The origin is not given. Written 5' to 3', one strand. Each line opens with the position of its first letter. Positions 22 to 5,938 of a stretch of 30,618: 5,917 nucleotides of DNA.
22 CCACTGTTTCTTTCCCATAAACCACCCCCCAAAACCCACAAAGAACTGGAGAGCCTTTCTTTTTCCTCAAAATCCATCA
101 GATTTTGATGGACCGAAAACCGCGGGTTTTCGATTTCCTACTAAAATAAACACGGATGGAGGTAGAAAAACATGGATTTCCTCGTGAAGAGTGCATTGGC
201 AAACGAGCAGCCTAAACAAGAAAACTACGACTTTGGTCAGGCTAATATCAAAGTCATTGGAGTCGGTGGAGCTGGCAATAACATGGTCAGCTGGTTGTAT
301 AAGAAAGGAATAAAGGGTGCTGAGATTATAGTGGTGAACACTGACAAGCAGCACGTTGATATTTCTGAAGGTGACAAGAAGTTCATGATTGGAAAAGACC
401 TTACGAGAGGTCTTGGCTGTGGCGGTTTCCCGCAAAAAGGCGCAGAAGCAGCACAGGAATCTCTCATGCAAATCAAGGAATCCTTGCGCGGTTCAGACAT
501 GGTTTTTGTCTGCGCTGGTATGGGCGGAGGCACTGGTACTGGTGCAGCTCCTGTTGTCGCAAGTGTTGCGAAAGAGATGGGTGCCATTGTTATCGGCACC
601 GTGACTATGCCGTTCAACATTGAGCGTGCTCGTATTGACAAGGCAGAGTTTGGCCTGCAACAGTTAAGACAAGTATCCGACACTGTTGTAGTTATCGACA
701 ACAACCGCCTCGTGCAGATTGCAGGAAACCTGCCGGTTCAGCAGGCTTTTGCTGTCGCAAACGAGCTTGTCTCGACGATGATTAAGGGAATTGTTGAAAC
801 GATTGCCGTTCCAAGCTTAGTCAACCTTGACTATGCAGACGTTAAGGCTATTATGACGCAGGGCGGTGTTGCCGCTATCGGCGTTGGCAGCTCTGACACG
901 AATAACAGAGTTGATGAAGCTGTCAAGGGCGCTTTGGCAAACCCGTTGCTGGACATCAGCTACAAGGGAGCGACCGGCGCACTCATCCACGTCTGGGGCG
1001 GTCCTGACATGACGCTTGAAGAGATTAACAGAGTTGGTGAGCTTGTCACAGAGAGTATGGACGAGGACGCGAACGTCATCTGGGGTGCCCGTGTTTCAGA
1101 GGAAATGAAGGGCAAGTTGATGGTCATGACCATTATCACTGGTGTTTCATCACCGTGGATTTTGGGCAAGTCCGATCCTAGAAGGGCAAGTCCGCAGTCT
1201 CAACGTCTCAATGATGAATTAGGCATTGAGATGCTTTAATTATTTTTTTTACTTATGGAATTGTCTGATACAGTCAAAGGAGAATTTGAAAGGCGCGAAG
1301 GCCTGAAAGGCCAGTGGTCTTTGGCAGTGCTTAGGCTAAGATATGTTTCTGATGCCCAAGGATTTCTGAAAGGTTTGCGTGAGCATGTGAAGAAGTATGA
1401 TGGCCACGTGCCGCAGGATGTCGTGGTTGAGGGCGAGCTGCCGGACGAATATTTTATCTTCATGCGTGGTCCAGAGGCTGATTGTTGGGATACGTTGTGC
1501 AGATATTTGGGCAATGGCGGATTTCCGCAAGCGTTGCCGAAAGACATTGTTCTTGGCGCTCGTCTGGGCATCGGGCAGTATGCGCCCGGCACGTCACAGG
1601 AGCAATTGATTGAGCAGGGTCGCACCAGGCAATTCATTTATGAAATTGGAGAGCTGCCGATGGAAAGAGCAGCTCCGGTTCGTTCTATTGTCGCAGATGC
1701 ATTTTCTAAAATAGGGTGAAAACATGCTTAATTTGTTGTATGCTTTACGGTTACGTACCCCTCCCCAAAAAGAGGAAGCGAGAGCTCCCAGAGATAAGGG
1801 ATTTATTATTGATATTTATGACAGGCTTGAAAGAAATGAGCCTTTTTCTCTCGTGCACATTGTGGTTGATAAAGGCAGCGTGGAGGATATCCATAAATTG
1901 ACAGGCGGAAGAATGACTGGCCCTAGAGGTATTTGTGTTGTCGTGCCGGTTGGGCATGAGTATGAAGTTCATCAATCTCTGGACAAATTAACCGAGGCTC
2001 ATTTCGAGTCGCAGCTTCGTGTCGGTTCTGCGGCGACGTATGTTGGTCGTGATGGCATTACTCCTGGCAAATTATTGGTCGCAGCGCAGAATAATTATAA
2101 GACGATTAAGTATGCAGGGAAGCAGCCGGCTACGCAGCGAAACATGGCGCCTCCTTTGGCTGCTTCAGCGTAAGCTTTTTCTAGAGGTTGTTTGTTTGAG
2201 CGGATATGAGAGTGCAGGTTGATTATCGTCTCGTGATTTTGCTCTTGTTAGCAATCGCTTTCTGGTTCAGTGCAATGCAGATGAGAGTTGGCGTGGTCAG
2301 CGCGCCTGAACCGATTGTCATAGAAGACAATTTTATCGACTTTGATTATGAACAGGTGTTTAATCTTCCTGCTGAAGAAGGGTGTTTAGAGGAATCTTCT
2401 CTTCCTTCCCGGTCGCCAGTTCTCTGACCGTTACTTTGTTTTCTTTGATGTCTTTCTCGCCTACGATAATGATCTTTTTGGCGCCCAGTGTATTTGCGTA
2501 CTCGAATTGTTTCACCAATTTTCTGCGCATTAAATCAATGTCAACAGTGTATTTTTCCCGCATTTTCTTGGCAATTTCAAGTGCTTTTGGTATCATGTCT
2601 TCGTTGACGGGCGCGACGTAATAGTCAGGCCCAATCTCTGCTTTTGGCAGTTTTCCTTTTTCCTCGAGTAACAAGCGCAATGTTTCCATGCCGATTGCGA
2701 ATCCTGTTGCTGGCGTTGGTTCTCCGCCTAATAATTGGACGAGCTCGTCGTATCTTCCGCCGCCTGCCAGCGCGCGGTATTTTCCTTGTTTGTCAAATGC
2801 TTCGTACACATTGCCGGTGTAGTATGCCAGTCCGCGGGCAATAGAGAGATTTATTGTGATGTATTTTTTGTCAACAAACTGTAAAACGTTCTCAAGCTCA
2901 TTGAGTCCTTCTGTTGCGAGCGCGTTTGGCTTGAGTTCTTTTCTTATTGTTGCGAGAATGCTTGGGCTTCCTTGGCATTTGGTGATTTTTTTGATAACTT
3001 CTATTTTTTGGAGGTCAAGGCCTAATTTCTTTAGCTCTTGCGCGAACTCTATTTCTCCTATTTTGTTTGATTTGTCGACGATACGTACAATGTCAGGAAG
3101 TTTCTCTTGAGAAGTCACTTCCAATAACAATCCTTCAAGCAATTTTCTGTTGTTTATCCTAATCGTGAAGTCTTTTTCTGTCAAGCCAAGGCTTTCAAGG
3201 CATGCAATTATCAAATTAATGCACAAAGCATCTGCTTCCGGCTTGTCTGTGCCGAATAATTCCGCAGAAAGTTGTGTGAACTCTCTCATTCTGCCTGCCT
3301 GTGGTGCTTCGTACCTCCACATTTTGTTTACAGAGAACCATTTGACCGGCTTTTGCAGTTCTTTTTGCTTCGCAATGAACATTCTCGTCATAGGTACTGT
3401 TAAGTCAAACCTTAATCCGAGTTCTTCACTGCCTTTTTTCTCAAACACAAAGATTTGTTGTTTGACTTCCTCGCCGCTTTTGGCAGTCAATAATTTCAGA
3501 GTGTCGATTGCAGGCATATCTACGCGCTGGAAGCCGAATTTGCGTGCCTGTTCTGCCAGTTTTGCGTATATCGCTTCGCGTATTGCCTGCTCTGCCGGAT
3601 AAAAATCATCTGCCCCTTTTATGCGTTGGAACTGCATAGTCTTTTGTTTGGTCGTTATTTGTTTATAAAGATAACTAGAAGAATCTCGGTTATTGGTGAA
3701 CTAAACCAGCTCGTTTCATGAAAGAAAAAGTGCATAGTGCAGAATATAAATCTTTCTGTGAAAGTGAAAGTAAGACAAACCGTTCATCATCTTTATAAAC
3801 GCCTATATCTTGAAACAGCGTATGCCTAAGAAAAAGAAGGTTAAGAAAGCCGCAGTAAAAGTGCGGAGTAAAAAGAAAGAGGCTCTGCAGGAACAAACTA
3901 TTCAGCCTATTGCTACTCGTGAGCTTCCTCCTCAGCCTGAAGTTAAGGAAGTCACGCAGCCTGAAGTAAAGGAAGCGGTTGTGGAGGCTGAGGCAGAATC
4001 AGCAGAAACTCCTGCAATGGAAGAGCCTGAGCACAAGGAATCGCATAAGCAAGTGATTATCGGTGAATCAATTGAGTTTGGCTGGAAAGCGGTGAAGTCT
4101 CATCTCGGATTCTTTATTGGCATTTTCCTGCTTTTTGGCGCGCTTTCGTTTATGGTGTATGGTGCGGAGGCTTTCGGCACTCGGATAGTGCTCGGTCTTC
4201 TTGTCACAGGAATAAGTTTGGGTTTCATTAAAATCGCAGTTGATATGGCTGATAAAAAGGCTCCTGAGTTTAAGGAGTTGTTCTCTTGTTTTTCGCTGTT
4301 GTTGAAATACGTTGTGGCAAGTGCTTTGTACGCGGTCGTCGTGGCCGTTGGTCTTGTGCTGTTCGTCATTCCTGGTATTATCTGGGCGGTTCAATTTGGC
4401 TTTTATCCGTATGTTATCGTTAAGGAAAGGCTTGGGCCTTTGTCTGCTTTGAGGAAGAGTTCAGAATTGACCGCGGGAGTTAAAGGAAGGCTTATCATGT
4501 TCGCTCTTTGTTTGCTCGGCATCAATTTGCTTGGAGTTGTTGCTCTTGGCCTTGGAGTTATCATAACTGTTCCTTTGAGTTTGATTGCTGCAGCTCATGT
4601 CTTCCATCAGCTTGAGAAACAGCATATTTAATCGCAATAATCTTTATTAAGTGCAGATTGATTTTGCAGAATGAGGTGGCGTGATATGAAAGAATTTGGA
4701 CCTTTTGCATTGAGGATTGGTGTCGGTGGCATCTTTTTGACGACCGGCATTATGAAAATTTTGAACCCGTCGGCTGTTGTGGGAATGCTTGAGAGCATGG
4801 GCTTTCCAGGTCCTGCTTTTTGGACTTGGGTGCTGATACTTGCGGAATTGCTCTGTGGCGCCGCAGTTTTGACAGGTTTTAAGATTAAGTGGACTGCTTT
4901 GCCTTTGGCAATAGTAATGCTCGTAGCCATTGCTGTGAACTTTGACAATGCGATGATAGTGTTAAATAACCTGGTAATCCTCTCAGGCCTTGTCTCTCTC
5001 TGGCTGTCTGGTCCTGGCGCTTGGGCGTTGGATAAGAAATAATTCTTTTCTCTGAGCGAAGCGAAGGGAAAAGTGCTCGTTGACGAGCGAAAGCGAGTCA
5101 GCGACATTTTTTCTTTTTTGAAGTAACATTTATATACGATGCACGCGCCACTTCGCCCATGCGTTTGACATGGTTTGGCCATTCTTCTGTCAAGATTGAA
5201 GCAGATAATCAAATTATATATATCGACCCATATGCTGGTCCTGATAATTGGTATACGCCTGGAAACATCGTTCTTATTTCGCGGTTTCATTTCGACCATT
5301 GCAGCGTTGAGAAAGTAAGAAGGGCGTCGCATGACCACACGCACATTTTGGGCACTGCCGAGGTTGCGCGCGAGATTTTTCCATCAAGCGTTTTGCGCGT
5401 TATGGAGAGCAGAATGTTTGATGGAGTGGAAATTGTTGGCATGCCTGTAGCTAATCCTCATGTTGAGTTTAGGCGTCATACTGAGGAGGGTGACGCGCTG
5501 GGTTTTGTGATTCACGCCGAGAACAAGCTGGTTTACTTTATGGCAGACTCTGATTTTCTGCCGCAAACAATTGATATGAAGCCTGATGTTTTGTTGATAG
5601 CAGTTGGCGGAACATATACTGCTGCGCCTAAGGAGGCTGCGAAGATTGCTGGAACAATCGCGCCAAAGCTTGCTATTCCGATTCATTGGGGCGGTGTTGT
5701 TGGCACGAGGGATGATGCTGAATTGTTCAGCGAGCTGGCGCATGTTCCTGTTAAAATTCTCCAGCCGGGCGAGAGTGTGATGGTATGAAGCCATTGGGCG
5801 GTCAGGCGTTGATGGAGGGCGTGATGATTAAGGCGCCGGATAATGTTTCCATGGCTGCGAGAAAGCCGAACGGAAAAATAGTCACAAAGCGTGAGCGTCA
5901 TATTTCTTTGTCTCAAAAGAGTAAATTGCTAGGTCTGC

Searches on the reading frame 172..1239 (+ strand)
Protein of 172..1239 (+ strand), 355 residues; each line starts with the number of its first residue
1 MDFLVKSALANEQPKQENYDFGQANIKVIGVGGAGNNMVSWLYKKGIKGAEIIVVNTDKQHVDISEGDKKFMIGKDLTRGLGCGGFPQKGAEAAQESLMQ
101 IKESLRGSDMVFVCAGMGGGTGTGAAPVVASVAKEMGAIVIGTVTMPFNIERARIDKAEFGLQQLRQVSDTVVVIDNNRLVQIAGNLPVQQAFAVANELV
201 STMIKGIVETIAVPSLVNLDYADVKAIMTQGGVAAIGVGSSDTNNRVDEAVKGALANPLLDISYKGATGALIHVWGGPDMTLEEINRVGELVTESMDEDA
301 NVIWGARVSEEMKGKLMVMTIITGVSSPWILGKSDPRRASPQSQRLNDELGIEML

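Call 7: search_protein_families(library=pfam, proteins=[window:172-1239:+], max_evalue=0.01)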
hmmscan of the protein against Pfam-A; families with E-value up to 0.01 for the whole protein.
window:172-1239:+ (355 aa): 2 families
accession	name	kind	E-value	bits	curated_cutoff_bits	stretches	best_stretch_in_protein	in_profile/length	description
PF00091.31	Tubulin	-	2.6e-47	162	33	1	25-184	1-189/190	Tubulin/FtsZ family, GTPase domain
PF12327.13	FtsZ_C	-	2.5e-32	111.5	27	1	232-325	1-94/95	FtsZ family, C-terminal domain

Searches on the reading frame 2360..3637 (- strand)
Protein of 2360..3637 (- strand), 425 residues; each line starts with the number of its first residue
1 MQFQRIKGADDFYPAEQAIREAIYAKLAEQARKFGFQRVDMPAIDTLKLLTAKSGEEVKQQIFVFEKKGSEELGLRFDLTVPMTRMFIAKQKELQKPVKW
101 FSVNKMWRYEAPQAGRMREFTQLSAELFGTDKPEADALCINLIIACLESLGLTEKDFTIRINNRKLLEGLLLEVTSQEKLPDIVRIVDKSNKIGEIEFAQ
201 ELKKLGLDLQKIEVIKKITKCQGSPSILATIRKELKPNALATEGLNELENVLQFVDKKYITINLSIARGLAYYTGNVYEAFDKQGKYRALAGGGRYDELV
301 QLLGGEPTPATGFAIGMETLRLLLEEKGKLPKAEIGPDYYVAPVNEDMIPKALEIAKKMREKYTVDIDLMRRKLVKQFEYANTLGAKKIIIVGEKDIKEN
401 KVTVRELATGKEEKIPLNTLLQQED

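Call 7: search_protein_families(library=pfam, proteins=[window:2360-3637:-], max_evalue=0.01)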
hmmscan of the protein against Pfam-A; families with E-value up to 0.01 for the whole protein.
window:2360-3637:- (425 aa): 5 families
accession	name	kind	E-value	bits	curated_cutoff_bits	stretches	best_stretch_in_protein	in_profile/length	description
PF13393.11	tRNA-synt_His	-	2.1e-53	182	25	1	8-320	1-308/308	Histidyl-tRNA synthetase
PF03129.25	HGTP_anticodon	-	5.1e-15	55.8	21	1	340-421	3-88/94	Anticodon binding domain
PF00587.30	tRNA-synt_2b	-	9.6e-09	36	29.3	1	63-202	1-110/179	tRNA synthetase class II core domain (G, H, P, S and T)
PF01409.25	tRNA-synt_2d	-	0.00045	20.2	19.8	1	23-126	22-131/246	tRNA synthetases class II core domain (F)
PF00152.25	tRNA-synt_2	-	0.0014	18.2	25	0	99-237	93-204/308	tRNA synthetases class II (D, K and N)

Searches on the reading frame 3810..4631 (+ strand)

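Call 7: search_protein_families(library=pfam, proteins=[window:3810-4631:+], max_evalue=0.01)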
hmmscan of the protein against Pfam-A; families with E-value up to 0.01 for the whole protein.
window:3810-4631:+ (273 aa): 2 families
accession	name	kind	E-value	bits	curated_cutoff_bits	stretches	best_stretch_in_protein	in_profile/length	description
PF06161.16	DUF975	-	2.1e-08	34.7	34.8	1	174-261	144-232/243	Protein of unknown function (DUF975)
PF06790.16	UPF0259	-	7.9e-07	29.6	31.4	1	140-222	106-188/248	Uncharacterised protein family (UPF0259)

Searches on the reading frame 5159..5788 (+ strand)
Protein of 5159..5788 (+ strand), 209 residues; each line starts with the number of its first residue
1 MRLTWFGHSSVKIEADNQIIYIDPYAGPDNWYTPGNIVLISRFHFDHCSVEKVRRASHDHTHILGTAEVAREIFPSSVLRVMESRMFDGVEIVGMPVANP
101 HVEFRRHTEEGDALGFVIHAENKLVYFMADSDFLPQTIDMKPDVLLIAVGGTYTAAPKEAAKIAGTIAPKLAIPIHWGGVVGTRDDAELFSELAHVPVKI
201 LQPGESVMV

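Call 7: search_protein_families(library=pfam, proteins=[window:5159-5788:+], max_evalue=0.01)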
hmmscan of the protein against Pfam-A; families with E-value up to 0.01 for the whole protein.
window:5159-5788:+ (209 aa): 2 families
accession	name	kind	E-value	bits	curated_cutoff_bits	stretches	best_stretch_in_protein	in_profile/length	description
PF13483.12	Lactamase_B_3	-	5.1e-22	79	24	1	2-176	1-160/160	Beta-lactamase superfamily domain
PF12706.13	Lactamase_B_2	-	2.6e-12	47.2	27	1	34-177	30-200/200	Beta-lactamase superfamily domain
